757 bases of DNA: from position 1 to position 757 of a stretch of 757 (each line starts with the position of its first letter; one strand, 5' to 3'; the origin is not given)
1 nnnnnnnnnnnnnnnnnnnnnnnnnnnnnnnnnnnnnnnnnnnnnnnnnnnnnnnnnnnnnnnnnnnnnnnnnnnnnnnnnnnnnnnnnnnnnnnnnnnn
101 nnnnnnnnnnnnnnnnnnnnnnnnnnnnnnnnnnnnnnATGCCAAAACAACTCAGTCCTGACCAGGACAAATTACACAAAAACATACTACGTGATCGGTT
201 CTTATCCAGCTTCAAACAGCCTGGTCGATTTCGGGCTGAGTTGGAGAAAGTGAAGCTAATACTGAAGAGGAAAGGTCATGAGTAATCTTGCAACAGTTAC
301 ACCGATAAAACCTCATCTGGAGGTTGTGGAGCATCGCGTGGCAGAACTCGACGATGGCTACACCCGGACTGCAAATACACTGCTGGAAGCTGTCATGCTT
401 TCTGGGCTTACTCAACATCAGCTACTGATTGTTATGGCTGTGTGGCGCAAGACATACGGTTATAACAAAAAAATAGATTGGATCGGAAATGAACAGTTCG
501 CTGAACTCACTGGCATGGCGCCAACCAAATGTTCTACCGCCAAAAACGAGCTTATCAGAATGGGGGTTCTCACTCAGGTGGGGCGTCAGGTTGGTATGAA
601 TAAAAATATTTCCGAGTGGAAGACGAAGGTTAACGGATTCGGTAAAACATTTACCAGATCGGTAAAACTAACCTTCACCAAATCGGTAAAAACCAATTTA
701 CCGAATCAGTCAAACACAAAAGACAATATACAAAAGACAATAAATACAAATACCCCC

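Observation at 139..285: Unannotated 48-aa basic small ORF between cII and O, using the canonical O initiation site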

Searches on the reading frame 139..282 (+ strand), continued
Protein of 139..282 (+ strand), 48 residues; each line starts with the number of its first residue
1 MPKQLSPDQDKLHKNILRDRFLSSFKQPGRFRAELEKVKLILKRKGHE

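Call 89: list_cluster_members(proteins=[window:139-282:+])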
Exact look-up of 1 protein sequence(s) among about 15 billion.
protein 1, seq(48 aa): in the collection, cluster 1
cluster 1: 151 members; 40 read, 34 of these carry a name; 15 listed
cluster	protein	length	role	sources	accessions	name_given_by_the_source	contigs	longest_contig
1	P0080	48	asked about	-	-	DUF2740 family protein [Salmonella enterica subsp. enterica serovar Infantis] | Uncharacterized 5.8 kDa protein n=86 Tax=root TaxID=1 RepID=YO48_BPP22 | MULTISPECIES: DUF2740 family protein [Salmonella]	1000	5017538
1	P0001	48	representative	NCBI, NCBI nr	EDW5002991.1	DUF2740 domain-containing protein [Salmonella enterica subsp. enterica serovar Isangi]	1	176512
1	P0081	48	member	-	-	TPA_asm: DUF2740 domain-containing protein [Salmonella enterica subsp. enterica serovar ... | Protein of uncharacterized function (DUF2740) n=28 Tax=Salmonella enterica TaxID=28901 ... | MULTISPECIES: DUF2740 family protein [Salmonella]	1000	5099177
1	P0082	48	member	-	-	DUF2740 family protein [Salmonella enterica] | DUF2740 domain-containing protein n=4 Tax=Salmonella enterica TaxID=28901 ...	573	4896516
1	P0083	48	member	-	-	DUF2740 domain-containing protein [Salmonella enterica] | DUF2740 domain-containing protein n=4 Tax=Salmonella enterica I TaxID=59201 ... | DUF2740 family protein [Salmonella enterica]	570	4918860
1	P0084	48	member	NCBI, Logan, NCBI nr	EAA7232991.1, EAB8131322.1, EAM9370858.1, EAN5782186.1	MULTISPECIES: DUF2740 family protein [Salmonella]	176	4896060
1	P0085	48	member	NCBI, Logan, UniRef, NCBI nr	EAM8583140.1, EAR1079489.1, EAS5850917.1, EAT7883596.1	DUF2740 family protein [Salmonella sp. NW1258] | DUF2740 domain-containing protein n=2 Tax=Salmonella enterica I TaxID=59201 ... | DUF2740 family protein [Salmonella enterica]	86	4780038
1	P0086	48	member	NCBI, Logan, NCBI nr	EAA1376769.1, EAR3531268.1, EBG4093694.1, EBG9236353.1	DUF2740 domain-containing protein [Salmonella enterica subsp. enterica serovar London] | DUF2740 family protein [Salmonella enterica]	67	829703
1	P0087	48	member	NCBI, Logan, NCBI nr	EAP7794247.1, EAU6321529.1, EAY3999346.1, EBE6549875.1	DUF2740 domain-containing protein [Salmonella enterica]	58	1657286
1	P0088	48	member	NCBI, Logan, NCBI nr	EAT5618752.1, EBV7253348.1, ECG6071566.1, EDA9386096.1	DUF2740 family protein [Salmonella enterica subsp. enterica serovar Enteritidis] | DUF2740 domain-containing protein [Salmonella enterica]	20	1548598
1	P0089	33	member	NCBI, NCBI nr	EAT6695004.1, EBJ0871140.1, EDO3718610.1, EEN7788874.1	DUF2740 domain-containing protein, partial [Salmonella enterica subsp. enterica serovar ... | DUF2740 domain-containing protein [Salmonella enterica]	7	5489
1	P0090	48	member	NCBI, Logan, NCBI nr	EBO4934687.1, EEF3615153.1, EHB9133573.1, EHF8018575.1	hypothetical protein DO259_21870 [Salmonella enterica] | hypothetical protein [Salmonella enterica]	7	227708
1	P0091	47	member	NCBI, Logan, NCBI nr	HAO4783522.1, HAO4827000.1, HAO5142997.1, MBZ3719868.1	DUF2740 family protein [Salmonella enterica subsp. enterica serovar Enteritidis] | DUF2740 family protein [Salmonella enterica]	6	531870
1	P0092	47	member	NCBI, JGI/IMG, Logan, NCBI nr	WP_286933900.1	DUF2740 family protein [Leclercia sp. UBA5958]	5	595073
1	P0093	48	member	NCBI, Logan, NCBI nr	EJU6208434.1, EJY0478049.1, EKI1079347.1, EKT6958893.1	DUF2740 family protein [Salmonella enterica]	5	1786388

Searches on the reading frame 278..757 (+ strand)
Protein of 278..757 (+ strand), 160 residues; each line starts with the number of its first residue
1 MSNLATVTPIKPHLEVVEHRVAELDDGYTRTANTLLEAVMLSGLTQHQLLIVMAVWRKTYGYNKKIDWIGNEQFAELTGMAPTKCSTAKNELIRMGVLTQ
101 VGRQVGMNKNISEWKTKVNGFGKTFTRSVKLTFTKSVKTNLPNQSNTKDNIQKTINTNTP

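Call 6: search_protein_families(library=pfam, proteins=[window:278-757:+], max_evalue=0.01)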
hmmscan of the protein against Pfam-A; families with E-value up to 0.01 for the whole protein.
window:278-757:+ (160 aa): 1 family
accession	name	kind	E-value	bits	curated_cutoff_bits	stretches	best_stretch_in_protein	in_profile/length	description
PF04492.19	Phage_rep_O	-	2.7e-38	130.8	28.7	1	20-114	1-95/95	Bacteriophage replication protein O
